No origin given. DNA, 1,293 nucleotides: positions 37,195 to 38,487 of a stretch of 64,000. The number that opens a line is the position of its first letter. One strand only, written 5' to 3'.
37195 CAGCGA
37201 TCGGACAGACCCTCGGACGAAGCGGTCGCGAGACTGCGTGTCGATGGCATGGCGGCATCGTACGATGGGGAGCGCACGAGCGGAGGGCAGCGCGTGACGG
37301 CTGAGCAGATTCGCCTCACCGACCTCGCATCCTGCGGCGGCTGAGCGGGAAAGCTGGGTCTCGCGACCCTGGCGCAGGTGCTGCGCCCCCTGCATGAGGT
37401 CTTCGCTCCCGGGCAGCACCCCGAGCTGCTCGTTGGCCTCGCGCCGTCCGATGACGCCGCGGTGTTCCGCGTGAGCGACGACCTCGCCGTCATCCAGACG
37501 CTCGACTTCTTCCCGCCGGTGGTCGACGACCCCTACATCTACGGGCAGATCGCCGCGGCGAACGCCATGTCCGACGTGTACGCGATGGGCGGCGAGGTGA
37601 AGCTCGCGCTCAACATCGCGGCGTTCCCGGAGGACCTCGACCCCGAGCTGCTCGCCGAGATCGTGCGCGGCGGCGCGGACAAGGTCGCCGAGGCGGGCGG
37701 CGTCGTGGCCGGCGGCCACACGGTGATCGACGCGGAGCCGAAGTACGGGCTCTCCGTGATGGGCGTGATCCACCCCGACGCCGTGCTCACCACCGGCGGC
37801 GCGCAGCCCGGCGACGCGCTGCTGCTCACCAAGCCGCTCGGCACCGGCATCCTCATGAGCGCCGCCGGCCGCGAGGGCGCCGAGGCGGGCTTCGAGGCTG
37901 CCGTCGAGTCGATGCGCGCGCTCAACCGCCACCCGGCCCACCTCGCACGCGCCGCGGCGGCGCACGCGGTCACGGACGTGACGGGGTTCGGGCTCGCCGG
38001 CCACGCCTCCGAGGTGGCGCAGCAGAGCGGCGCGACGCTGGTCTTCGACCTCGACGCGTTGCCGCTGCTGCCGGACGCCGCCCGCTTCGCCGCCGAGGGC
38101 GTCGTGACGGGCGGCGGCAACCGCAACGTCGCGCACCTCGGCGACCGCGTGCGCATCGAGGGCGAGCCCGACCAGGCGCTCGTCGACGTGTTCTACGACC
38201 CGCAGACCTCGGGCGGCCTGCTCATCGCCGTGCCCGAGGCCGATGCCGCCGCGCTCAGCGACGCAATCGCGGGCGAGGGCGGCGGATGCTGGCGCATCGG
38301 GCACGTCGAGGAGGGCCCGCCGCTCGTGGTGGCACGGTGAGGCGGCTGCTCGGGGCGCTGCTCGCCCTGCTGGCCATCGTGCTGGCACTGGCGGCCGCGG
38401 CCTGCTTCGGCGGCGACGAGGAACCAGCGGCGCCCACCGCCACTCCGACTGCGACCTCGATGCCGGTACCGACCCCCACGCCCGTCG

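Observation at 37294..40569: selD is translationally coupled to an LprG/LppX-like lipoprotein and an MFS pump, an lprG-p55-like pair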

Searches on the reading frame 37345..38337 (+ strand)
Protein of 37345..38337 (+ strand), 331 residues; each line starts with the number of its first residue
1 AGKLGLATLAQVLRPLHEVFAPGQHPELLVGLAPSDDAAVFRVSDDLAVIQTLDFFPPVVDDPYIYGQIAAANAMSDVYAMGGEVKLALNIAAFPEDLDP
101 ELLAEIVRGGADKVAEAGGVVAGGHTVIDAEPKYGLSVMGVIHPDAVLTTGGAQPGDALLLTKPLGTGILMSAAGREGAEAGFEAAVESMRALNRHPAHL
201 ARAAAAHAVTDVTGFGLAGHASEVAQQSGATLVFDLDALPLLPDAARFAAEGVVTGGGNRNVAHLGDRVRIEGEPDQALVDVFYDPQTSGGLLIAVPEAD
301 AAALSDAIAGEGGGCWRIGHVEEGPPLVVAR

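Call 4: search_protein_families(library=pfam, proteins=[window:37378-38337:+], max_evalue=0.01)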
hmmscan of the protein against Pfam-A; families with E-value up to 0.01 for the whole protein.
window:37378-38337:+ (320 aa): 2 families
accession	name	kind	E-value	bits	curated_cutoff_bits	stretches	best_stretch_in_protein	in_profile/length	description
PF00586.29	AIRS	-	1.1e-24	87.5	24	1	25-131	2-112/112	AIR synthase related protein, N-terminal domain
PF02769.27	AIRS_C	-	1.7e-20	74.2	23.1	1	143-315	1-150/156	AIR synthase related protein, C-terminal domain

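Call 47: find_homologous_proteins(query=window:37345-38337:+, max_evalue=1e-30)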
Query window:37345-38337:+ (331 aa): 8000 proteins with E <= 1e-30 among 8000 candidates; the best 120 are listed.
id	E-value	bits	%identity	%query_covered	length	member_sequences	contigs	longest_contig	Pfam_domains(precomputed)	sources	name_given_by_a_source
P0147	1.2e-199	681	99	97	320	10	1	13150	PF00586.30,PF02769.28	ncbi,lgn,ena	-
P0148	1.2e-196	671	97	97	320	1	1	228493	PF00586.30,PF02769.28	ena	-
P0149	1.3e-192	658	95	97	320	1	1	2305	PF00586.30,PF02769.28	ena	-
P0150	4.1e-192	656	95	97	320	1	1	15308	PF00586.30,PF02769.28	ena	-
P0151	1.7e-191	654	95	97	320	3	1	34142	PF00586.30,PF02769.28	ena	-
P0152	3.1e-191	653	95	97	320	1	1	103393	PF00586.30,PF02769.28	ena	-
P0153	3.9e-191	653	95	97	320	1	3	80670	PF00586.30,PF02769.28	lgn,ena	-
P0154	4.1e-191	653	94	97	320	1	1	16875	PF00586.30,PF02769.28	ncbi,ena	-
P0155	4.7e-190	649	94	97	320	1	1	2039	PF00586.30,PF02769.28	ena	-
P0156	1.2e-189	648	94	97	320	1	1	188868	PF00586.30,PF02769.28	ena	-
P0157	6.6e-187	639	93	97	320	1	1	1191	PF00586.30,PF02769.28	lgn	-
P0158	1.2e-182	625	91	97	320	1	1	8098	PF00586.30,PF02769.28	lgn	-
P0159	1.7e-181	621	89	97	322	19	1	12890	PF00586.30,PF02769.28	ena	-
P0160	1.7e-178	611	89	97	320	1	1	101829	PF00586.30,PF02769.28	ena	-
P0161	8.8e-176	602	93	93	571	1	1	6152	PF00586.30,PF02769.28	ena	-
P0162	3.6e-175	600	92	91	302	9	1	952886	PF00586.30,PF02769.28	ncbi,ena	-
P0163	5.6e-174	596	92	91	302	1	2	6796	PF00586.30,PF02769.28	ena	-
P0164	1.7e-172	591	87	97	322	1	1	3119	PF00586.30,PF02769.28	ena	-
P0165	4.4e-171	587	93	88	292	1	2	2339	PF00586.30,PF02769.28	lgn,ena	-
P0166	3.0e-170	584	94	87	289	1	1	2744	PF00586.30,PF02769.28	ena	-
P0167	3.1e-165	568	94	85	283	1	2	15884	PF00586.30,PF02769.28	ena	-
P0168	1.5e-163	562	83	98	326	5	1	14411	PF00586.30,PF02769.28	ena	-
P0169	9.3e-159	546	87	88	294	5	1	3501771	PF00586.30,PF02769.28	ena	-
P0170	6.6e-153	527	77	97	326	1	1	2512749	PF00586.30,PF02769.28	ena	-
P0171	4.3e-152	524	77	97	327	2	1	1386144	PF00586.30,PF02769.28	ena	-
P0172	1.2e-150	520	79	97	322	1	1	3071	PF00586.30,PF02769.28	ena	-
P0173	4.9e-150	518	78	97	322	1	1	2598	PF00586.30,PF02769.28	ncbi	-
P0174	1.2e-149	516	78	97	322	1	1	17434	PF00586.30,PF02769.28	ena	-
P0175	1.4e-149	516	78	97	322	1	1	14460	PF00586.30,PF02769.28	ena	-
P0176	1.5e-149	516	78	97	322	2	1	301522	PF00586.30,PF02769.28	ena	-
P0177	4.9e-149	514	78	97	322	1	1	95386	PF00586.30,PF02769.28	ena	-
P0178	5.2e-149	514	77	97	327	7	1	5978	PF00586.30,PF02769.28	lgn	-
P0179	7.6e-149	514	75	99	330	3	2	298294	PF00586.30,PF02769.28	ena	-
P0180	1.5e-148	513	78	97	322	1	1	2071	PF00586.30,PF02769.28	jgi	-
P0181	1.9e-148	512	77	97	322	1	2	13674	PF00586.30,PF02769.28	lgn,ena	-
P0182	5.2e-148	511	76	97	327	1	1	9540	PF00586.30,PF02769.28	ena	-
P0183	6.7e-148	511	77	97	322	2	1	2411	PF00586.30,PF02769.28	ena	-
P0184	7.5e-148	510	73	98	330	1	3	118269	PF00586.30,PF02769.28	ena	-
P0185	9.2e-148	510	73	99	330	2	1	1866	PF00586.30,PF02769.28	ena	-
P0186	1.5e-147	509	75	99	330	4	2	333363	PF00586.30,PF02769.28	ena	-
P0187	1.9e-147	509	77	97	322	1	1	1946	PF00586.30,PF02769.28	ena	-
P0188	2.2e-147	509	78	97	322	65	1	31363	PF00586.30,PF02769.28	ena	-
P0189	3.1e-147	508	74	99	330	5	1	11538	PF00586.30,PF02769.28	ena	-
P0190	6.1e-147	507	71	99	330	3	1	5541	PF00586.30,PF02769.28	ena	-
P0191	2.3e-146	506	77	97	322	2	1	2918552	PF00586.30,PF02769.28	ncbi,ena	-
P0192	3.3e-146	505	76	97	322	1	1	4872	PF00586.30,PF02769.28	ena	-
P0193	1.0e-145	503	73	99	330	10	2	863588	PF00586.30,PF02769.28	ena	-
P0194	1.5e-145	503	76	97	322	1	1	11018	PF00586.30,PF02769.28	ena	-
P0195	3.4e-145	502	72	98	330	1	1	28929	PF00586.30,PF02769.28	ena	-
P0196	3.6e-145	502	72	98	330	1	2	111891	PF00586.30,PF02769.28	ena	-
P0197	3.6e-145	502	73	99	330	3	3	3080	PF00586.30,PF02769.28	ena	-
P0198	1.8e-144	499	71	99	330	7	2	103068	PF00586.30,PF02769.28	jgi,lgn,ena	jgi:selenide, water dikinase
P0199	4.9e-144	498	71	99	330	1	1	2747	PF00586.30,PF02769.28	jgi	jgi:selenide, water dikinase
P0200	3.7e-143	495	73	97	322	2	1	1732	PF00586.30,PF02769.28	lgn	-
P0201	4.2e-143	495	69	99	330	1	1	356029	PF00586.30,PF02769.28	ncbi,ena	-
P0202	7.9e-143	494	72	99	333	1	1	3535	PF00586.30,PF02769.28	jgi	jgi:selenide,water dikinase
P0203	1.5e-142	493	81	87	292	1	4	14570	PF00586.30,PF02769.28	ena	-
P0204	1.6e-142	493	71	99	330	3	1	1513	PF00586.30,PF02769.28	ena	-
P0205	1.8e-142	493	70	98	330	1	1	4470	PF00586.30,PF02769.28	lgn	-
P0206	1.8e-142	493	69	99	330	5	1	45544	PF00586.30,PF02769.28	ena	-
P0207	2.5e-142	492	74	97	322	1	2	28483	PF00586.30,PF02769.28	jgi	jgi:selenide,water dikinase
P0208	3.3e-142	492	74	97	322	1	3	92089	PF00586.30,PF02769.28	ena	-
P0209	5.0e-142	491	71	99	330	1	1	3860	PF00586.30,PF02769.28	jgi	jgi:selenide,water dikinase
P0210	5.5e-142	491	72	98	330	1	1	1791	PF00586.30,PF02769.28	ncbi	-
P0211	5.5e-142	491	69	99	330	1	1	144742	PF00586.30,PF02769.28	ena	-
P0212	1.1e-141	490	72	99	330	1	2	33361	PF00586.30,PF02769.28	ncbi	ncbi:MAG: selenide, water dikinase SelD [Dehalococcoidia bacterium]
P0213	1.4e-141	490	74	97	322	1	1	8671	PF00586.30,PF02769.28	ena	-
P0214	1.9e-141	489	71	99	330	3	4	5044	PF00586.30,PF02769.28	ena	-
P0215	2.1e-141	489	72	99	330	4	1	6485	PF00586.30,PF02769.28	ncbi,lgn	-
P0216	4.3e-141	488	71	99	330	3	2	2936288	PF00586.30,PF02769.28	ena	-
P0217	4.8e-141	488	70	99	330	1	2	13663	PF00586.30,PF02769.28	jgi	jgi:selenide, water dikinase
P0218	5.2e-141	488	69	99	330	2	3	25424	PF00586.30,PF02769.28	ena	-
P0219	5.3e-141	488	74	97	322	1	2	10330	PF00586.30,PF02769.28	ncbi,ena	-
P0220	6.1e-141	488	69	99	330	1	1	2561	PF00586.30,PF02769.28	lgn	-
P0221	8.1e-141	487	81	87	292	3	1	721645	PF00586.30,PF02769.28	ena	-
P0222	2.4e-140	486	69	99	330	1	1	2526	PF00586.30,PF02769.28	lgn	-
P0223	3.6e-140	485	71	99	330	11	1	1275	PF00586.30,PF02769.28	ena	-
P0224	5.1e-140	485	70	99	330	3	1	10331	PF00586.30,PF02769.28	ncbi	ncbi:MAG: selenide, water dikinase SelD [Dehalococcoidia bacterium]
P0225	5.4e-140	485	69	99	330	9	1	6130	PF00586.30,PF02769.28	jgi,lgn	jgi:selenide,water dikinase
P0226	1.2e-139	483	74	94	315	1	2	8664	PF00586.30,PF02769.28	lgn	-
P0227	1.4e-139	483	70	99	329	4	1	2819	PF00586.30,PF02769.28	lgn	-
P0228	1.9e-139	483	67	99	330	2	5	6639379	PF00586.30,PF02769.28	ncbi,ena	-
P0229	2.3e-139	483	68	99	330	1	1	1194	PF00586.30,PF02769.28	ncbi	-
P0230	2.3e-139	483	72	99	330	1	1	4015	PF00586.30,PF02769.28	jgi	jgi:selenide,water dikinase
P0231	5.0e-139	481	70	99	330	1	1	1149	PF00586.30,PF02769.28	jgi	jgi:selenide,water dikinase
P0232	5.3e-139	481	71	96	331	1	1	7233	PF00586.30,PF02769.28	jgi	-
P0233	6.5e-139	481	69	99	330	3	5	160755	PF00586.30,PF02769.28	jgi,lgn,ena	-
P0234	7.8e-139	481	69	99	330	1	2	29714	PF00586.30,PF02769.28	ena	-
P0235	9.4e-139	481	69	99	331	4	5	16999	PF00586.30,PF02769.28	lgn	-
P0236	1.4e-138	480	70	99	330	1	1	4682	PF00586.30,PF02769.28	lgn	-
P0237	1.5e-138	480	69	99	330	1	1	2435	PF00586.30,PF02769.28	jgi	-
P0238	2.5e-138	479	69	99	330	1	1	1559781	PF00586.30,PF02769.28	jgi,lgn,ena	-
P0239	3.1e-138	479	72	99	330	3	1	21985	PF00586.30,PF02769.28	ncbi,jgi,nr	ncbi:MAG: selenide, water dikinase SelD [Dehalococcoidia bacterium]|jgi:selenide,water dikinase|nr:s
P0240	4.8e-138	478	70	99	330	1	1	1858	PF00586.30,PF02769.28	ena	-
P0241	6.0e-138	478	70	99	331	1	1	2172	PF00586.30,PF02769.28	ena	-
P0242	7.2e-138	478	68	99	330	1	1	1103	PF00586.30,PF02769.28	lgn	-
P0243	7.4e-138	478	69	99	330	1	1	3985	PF00586.30,PF02769.28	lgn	-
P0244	7.9e-138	478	68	99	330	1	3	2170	PF00586.30,PF02769.28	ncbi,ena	-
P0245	7.9e-138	478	68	99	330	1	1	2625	PF00586.30,PF02769.28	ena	-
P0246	8.8e-138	477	69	99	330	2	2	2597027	PF00586.30,PF02769.28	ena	-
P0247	1.2e-137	477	68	99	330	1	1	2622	PF00586.30,PF02769.28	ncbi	-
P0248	1.7e-137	476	69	99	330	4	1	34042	PF00586.30,PF02769.28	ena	-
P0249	2.4e-137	476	70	99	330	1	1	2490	PF00586.30,PF02769.28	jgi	jgi:selenide,water dikinase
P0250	2.6e-137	476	70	99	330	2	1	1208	PF00586.30,PF02769.28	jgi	jgi:selenide,water dikinase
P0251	4.7e-137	475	69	99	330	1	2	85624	PF00586.30,PF02769.28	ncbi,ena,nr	ncbi:MAG: selenide, water dikinase SelD [Dehalococcoidia bacterium]|nr:selenide, water dikinase SelD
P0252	5.5e-137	475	69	99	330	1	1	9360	PF00586.30,PF02769.28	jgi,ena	-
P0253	7.6e-137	474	69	99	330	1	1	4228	PF00586.30,PF02769.28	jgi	jgi:selenide, water dikinase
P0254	1.5e-136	473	70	99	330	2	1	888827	PF00586.30,PF02769.28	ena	-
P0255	1.6e-136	473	69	99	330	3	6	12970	PF00586.30,PF02769.28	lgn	-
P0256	3.3e-136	472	69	98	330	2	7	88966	PF00586.30,PF02769.28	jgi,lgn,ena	jgi:selenide,water dikinase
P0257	3.7e-136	472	69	99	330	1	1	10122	PF00586.30,PF02769.28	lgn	-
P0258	4.5e-136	472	74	97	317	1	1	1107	PF00586.30,PF02769.28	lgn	-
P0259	6.2e-136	471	68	98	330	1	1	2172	PF00586.30,PF02769.28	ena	-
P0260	7.6e-136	471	69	99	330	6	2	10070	PF00586.30,PF02769.28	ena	-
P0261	8.5e-136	471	70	96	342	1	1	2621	PF00586.30,PF02769.28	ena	-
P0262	1.0e-135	471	69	99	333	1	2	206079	PF00586.30,PF02769.28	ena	-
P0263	1.0e-135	471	69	99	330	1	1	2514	PF00586.30,PF02769.28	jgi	jgi:selenide, water dikinase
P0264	1.1e-135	471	68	99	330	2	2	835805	PF00586.30,PF02769.28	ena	-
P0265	1.4e-135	470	68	99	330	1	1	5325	PF00586.30,PF02769.28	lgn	-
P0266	1.6e-135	470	69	98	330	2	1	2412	PF00586.30,PF02769.28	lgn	-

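Call 48: find_encoding_contigs(protein=P0228, flank=6000, max_places=4)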
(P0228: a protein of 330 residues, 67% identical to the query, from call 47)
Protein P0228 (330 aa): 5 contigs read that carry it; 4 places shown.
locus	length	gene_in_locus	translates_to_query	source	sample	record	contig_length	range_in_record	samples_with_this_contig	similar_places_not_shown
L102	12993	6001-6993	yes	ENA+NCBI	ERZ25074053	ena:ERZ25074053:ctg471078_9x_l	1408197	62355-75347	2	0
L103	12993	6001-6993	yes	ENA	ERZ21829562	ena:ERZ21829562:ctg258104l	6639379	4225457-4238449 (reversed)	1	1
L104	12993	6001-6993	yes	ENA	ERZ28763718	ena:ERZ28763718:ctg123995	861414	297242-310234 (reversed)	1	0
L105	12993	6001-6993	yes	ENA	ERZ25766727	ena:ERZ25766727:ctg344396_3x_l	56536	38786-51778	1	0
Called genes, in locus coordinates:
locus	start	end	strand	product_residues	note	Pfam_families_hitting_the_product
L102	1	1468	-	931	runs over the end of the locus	PF03699:UPF0182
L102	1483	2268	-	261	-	PF00696:AA_kinase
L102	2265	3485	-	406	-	PF01960:ArgJ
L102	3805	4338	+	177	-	PF13302:Acetyltransf_3, PF13420:Acetyltransf_4, PF00583:Acetyltransf_1, PF13673:Acetyltransf_10, PF13508:Acetyltransf_7, PF08445:FR47 (weak)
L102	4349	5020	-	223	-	PF00730:HhH-GPD, PF00633:HHH (faint)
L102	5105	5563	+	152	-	PF08327:AHSA1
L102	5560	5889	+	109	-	PF12840:HTH_20, PF01022:HTH_5 (weak), PF08279:HTH_11 (weak), PF12802:MarR_2, PF25212:HVO_A0114 (weak)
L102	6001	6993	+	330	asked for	PF00586:AIRS, PF02769:AIRS_C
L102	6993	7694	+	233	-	PF07161:LppX_LprAFG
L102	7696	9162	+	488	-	PF06609:TRI12 (weak), PF07690:MFS_1, PF00083:Sugar_tr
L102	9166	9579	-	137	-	PF00462:Glutaredoxin (weak)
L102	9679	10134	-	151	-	-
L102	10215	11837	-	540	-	PF00118:Cpn60_TCP1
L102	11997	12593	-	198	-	PF10502:Peptidase_S26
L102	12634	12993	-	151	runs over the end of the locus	PF09055:Sod_Ni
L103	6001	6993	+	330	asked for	PF00586:AIRS, PF02769:AIRS_C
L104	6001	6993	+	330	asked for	PF00586:AIRS, PF02769:AIRS_C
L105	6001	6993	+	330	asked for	PF00586:AIRS, PF02769:AIRS_C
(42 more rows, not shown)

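Call 49: find_encoding_contigs(protein=P0201, flank=6000, max_places=2)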
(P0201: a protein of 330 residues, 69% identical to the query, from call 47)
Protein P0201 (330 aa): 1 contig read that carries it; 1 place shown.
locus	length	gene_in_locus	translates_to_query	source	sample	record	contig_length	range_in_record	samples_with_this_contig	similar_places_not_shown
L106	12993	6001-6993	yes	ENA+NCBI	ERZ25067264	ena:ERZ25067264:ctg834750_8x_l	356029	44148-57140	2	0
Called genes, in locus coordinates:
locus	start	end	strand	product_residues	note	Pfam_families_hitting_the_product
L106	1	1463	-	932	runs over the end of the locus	PF03699:UPF0182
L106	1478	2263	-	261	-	PF00696:AA_kinase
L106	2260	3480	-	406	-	PF01960:ArgJ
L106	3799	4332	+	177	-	PF13302:Acetyltransf_3, PF13420:Acetyltransf_4, PF00583:Acetyltransf_1, PF13673:Acetyltransf_10, PF13508:Acetyltransf_7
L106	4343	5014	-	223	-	PF00730:HhH-GPD, PF00633:HHH (faint)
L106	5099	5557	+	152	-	PF08327:AHSA1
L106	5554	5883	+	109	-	PF12840:HTH_20, PF01022:HTH_5 (weak), PF08279:HTH_11 (weak), PF12802:MarR_2, PF25212:HVO_A0114 (weak)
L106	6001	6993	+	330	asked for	PF00586:AIRS, PF02769:AIRS_C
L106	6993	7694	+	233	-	PF07161:LppX_LprAFG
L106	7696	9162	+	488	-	PF06609:TRI12 (weak), PF07690:MFS_1, PF00083:Sugar_tr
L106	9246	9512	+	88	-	-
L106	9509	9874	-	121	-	-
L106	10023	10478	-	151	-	-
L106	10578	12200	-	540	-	PF00118:Cpn60_TCP1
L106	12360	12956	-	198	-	PF10502:Peptidase_S26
